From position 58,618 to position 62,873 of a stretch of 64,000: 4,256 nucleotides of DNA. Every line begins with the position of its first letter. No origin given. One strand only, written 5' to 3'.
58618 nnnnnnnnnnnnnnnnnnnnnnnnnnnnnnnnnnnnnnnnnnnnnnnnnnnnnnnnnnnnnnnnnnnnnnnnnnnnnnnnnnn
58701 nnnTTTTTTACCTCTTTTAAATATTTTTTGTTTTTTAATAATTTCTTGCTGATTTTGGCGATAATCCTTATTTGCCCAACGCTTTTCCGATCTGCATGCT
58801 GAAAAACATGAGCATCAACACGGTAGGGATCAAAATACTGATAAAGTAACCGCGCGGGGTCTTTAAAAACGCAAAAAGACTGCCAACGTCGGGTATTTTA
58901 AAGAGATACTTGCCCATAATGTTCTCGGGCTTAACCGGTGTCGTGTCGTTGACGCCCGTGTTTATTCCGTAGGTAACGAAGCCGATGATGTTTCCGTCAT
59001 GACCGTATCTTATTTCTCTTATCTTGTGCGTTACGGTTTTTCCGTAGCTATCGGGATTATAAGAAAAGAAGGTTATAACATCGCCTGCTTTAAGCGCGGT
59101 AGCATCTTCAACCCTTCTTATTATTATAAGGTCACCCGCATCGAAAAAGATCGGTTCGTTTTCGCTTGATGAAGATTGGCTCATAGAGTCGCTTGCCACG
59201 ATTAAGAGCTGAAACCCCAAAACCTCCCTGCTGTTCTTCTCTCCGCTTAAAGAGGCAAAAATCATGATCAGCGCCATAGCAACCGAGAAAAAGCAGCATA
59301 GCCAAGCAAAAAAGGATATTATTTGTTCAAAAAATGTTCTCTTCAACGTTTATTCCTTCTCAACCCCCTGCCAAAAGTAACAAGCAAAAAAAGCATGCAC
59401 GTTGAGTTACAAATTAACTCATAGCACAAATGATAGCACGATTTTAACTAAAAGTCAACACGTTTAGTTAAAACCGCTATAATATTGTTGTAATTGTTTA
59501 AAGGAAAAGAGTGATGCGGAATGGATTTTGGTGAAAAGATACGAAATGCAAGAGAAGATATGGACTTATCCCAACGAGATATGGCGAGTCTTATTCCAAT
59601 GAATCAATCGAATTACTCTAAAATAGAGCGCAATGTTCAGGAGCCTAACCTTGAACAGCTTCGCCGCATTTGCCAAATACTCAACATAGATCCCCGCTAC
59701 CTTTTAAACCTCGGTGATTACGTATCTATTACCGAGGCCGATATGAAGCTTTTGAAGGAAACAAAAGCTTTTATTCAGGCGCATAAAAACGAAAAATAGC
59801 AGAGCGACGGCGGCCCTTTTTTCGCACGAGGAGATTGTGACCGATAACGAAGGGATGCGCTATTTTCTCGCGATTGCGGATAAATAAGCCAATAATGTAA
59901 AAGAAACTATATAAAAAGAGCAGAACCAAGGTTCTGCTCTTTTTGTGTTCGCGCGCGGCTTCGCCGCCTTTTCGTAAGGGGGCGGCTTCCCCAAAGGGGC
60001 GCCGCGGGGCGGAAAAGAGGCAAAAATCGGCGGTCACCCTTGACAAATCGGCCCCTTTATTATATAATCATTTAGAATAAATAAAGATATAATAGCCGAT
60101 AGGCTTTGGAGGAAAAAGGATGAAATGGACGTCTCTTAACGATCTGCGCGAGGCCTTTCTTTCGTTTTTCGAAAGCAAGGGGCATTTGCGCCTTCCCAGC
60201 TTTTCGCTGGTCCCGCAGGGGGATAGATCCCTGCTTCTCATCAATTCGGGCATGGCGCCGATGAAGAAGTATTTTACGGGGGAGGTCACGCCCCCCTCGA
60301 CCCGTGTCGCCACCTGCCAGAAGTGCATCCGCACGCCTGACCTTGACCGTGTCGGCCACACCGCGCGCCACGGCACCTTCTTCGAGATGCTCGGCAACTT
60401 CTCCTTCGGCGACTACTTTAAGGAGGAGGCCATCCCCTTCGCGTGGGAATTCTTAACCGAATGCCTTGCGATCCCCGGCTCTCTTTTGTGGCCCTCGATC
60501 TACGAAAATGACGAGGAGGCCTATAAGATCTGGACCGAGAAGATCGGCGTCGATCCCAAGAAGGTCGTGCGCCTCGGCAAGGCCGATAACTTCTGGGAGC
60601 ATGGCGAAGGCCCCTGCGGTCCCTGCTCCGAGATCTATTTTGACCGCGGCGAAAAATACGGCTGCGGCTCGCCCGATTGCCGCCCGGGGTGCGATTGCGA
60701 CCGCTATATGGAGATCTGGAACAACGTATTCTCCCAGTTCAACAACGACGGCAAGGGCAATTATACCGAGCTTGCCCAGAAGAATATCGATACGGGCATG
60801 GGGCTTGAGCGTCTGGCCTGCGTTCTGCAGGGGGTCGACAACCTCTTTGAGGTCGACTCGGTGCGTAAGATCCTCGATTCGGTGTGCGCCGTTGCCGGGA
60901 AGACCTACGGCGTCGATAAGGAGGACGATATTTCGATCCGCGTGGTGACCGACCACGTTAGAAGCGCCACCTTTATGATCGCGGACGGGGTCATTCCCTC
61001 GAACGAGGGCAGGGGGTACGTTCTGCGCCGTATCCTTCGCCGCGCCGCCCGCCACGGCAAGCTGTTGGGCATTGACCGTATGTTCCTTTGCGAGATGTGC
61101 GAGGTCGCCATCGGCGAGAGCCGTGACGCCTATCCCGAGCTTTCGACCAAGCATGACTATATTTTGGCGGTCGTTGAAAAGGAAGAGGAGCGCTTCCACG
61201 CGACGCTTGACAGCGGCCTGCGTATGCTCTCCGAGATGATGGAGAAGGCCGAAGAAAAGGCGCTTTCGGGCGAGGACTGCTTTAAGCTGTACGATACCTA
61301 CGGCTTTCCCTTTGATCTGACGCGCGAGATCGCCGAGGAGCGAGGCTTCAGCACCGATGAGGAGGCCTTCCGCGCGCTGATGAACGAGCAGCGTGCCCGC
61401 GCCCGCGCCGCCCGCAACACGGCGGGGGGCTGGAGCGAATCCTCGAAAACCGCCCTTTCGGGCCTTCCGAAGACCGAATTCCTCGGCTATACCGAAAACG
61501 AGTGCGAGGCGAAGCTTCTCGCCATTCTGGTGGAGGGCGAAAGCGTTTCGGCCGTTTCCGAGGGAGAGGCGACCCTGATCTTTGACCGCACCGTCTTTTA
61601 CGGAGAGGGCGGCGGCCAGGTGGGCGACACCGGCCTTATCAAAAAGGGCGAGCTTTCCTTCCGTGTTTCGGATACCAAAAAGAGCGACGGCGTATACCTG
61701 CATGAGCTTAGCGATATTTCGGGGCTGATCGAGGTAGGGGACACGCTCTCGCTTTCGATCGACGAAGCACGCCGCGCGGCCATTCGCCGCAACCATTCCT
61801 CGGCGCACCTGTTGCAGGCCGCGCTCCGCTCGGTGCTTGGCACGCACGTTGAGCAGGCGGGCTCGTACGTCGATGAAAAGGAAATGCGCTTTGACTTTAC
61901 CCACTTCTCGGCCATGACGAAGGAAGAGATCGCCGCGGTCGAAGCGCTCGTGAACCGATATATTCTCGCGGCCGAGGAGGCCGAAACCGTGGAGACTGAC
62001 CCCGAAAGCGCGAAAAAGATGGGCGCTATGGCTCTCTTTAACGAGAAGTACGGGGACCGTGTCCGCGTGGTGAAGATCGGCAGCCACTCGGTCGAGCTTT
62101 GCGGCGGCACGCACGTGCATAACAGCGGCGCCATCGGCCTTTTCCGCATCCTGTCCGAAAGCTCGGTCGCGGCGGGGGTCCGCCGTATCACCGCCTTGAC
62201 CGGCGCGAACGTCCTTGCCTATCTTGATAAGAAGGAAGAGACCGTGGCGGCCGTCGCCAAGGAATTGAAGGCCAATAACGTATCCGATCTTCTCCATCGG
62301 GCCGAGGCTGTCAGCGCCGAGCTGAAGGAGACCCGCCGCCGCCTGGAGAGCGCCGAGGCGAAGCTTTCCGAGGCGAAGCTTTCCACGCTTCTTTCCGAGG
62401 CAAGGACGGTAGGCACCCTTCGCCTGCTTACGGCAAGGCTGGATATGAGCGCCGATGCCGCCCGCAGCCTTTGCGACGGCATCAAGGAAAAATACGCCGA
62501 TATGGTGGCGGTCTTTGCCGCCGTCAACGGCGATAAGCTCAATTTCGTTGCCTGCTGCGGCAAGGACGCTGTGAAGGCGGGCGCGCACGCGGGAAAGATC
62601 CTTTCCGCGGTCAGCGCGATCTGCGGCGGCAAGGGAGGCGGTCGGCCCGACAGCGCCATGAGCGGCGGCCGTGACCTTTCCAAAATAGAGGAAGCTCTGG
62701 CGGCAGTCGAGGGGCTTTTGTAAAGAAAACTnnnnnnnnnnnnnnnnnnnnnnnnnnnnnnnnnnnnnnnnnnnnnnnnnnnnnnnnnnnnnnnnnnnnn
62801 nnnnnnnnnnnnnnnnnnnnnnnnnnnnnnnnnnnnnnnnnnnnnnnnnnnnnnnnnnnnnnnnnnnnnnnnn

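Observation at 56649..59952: Recombinase-less 3-kb cassette inserted between PPTase and alaS, bounded by 148-bp direct repeats that duplicate the PPTase 3' end plus terminator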

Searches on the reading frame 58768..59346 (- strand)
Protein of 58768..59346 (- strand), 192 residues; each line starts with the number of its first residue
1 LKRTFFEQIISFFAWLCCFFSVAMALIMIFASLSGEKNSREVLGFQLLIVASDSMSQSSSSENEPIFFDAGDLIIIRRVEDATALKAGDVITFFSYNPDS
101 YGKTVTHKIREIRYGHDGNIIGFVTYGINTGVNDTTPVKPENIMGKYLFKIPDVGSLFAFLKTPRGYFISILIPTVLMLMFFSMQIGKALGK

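Call 5: search_protein_families(library=pfam, proteins=[window:58768-59346:-], max_evalue=0.01)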
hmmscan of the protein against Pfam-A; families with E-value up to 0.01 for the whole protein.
window:58768-59346:- (192 aa): 0 families

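Call 6: search_protein_families(library=ncbifam, proteins=[window:58768-59346:-], max_evalue=0.01)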
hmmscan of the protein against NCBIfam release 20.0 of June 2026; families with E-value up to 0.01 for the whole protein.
window:58768-59346:- (192 aa): 2 families
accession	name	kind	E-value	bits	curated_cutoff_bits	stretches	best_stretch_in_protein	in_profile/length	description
NF046067.1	SigPepSipWBacil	equivalog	2.9e-23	82.4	190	1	20-190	15-169/189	signal peptidase I SipW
TIGR02228.1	sigpep_I_arch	equivalog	2e-19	70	51.85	1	17-180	10-152/158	signal peptidase I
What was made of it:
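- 58768..59346 (-): Cargo gene 2: a SipW/archaeal-type signal peptidase I. The TTG start is at 59346; the database gene call starts at the ATG 69 nt downstream. NCBIfam TIGR02228 70 bits against a cut-off of 51.85, and SipW equivalog 2.9e-23 (call 6).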

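Call 32: find_homologous_proteins(query=window:58768-59346:-, max_evalue=1e-10)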
Query window:58768-59346:- (192 aa): 51 proteins with E <= 1e-10 among 141 candidates.
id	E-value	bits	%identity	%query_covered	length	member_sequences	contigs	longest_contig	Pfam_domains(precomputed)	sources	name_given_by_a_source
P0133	4.8e-104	364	100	88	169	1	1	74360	-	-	-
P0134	9.1e-86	304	71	100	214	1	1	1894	-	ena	-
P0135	1.1e-78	281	67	99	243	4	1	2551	-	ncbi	-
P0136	1.4e-78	281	67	99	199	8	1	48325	-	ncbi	-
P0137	1.7e-77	277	67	97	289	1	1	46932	-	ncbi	-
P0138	6.5e-76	272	62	97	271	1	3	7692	-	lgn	-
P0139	1.8e-74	267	65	99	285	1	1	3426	-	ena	-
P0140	2.1e-74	267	64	97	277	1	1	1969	-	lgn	-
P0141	5.4e-71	256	61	97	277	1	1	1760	-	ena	-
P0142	6.6e-66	240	56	99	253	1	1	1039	-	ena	-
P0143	1.7e-64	235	55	100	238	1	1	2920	-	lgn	-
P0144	1.3e-62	229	53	99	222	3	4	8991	-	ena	-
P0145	2.2e-62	228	56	96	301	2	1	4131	-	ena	-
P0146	7.5e-62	226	52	94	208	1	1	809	-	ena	-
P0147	3.4e-61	224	51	99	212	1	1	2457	-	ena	-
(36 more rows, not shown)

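Call 34: find_encoding_contigs(protein=P0133, flank=10000, max_places=5)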
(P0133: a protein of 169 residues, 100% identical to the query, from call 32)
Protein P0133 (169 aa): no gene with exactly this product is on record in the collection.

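Call 50: find_encoding_contigs(protein=P0134, flank=10000, max_places=3)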
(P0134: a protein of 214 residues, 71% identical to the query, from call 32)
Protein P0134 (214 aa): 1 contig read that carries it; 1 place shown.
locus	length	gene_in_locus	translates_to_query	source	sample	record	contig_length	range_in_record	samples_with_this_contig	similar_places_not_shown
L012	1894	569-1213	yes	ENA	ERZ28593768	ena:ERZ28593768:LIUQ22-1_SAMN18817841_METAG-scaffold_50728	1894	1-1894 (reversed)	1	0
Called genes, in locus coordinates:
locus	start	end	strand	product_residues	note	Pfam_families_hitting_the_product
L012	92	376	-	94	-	PF13560:HTH_31, PF12844:HTH_19, PF13443:HTH_26 (weak), PF01381:HTH_3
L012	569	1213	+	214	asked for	-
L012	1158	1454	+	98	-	-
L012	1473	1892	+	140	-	?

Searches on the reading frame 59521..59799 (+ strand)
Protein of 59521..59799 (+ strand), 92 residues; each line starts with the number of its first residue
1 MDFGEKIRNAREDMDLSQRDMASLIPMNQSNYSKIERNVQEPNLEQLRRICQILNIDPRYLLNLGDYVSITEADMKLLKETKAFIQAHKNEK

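Call 5: search_protein_families(library=pfam, proteins=[window:59521-59799:+], max_evalue=0.01)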
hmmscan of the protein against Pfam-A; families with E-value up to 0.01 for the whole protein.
window:59521-59799:+ (92 aa): 5 families
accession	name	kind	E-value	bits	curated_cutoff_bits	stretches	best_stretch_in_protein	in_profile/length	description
PF12844.13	HTH_19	-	6.1e-13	48.9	30.2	1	4-64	1-61/64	Helix-turn-helix domain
PF01381.28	HTH_3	-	7.3e-12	45.6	23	1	7-61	1-55/55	Helix-turn-helix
PF13560.12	HTH_31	-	3.6e-08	34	27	1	2-58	1-58/64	Helix-turn-helix domain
PF13443.12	HTH_26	-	1e-06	29.4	22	1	6-61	1-57/63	Cro/C1-type HTH DNA-binding domain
PF13744.12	HTH_37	-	0.0012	19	27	1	6-40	22-57/80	Helix-turn-helix domain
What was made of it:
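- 59521..59799 (+): Cargo gene 3: a 92-aa XRE/Cro-C1-type HTH regulator. Pfam HTH_19 6.1e-13 and HTH_3 7.3e-12 (call 5).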

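Call 6: search_protein_families(library=ncbifam, proteins=[window:59521-59799:+], max_evalue=0.01)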
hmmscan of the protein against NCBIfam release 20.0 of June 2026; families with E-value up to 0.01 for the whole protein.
window:59521-59799:+ (92 aa): 11 families
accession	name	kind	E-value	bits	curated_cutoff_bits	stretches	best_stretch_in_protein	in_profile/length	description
NF041951.1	phage_RstR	subfamily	2.2e-12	47.2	80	1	1-72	1-73/108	RstR family transcriptional repressor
TIGR00270.2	TIGR00270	equivalog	4e-09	36.5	110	1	2-57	75-130/159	multiprotein bridging factor aMBF1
NF007257.0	PRK09706.1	subfamily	1.5e-07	31.3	101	1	3-66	6-68/135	transcriptional repressor DicA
TIGR03070.1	couple_hipB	subfamily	2.6e-07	30.5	71.65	1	2-56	2-56/58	type II toxin-antitoxin system Y4mF family antitoxin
NF038139.1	Reg_Aceta_RamB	equivalog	9.2e-05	21.3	700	1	4-63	4-63/465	acetate metabolism transcriptional regulator RamB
NF007408.0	PRK09943.1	equivalog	0.00036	20.2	211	1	3-56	8-61/185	HTH-type transcriptional regulator PuuR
TIGR03830.1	CxxCG_CxxCG_HTH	subfamily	0.00054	19.8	61.8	1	4-61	67-123/127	type II TA system antitoxin MqsA family protein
NF041575.1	antitoxPezA_Strep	equivalog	0.00061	19.8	290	1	4-57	3-56/158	type II toxin-antitoxin system antitoxin PezA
NF052239.1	antitox_spr1629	equivalog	0.0011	18.1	335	1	2-66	2-66/377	spr1629 family repressor/antitoxin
NF041677.1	trans_regClgR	equivalog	0.0045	17.1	170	1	4-79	10-86/113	transcriptional regulator ClgR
NF046032.1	TransRegSlrRBacil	equivalog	0.0056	16.8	250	1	4-62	3-62/149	HTH-type transcriptional regulator SlrR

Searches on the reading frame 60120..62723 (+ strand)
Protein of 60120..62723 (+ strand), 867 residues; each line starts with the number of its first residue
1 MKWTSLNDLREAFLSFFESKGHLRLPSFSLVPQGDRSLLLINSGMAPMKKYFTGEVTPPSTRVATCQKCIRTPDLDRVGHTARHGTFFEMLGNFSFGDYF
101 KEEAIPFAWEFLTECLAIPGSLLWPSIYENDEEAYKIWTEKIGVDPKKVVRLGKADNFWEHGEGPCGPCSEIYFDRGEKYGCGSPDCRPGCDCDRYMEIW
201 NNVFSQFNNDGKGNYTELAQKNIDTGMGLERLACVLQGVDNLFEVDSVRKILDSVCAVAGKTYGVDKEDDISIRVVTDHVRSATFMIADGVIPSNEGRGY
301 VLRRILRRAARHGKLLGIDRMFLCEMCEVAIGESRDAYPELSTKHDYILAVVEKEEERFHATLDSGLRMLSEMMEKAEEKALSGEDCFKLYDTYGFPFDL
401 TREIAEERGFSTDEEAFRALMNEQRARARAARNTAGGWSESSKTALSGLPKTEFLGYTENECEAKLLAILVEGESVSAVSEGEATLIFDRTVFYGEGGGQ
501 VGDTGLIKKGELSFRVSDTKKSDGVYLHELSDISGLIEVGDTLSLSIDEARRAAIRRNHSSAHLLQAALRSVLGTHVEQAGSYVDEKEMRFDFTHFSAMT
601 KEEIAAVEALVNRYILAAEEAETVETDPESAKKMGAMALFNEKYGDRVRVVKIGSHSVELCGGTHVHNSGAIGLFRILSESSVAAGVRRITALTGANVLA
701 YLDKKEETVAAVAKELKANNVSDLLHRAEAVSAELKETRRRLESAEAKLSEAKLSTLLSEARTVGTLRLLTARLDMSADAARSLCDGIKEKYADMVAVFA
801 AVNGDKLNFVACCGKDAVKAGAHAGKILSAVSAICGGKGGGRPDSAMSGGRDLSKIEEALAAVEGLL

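Call 67: list_cluster_members(proteins=[window:60120-62723:+, window:48734-50662:+, window:59521-59799:+, P0133])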
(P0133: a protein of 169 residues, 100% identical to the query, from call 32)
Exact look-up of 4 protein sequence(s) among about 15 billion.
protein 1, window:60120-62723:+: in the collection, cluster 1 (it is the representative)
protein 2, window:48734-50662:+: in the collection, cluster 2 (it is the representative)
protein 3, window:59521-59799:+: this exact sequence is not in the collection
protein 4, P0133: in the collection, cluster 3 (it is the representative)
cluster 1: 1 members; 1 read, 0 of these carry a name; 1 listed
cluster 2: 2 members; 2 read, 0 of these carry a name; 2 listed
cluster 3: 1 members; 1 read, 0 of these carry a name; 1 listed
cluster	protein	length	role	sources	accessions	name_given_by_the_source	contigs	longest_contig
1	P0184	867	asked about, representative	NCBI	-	-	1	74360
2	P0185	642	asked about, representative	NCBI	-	-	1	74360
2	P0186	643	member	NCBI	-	-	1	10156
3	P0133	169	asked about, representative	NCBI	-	-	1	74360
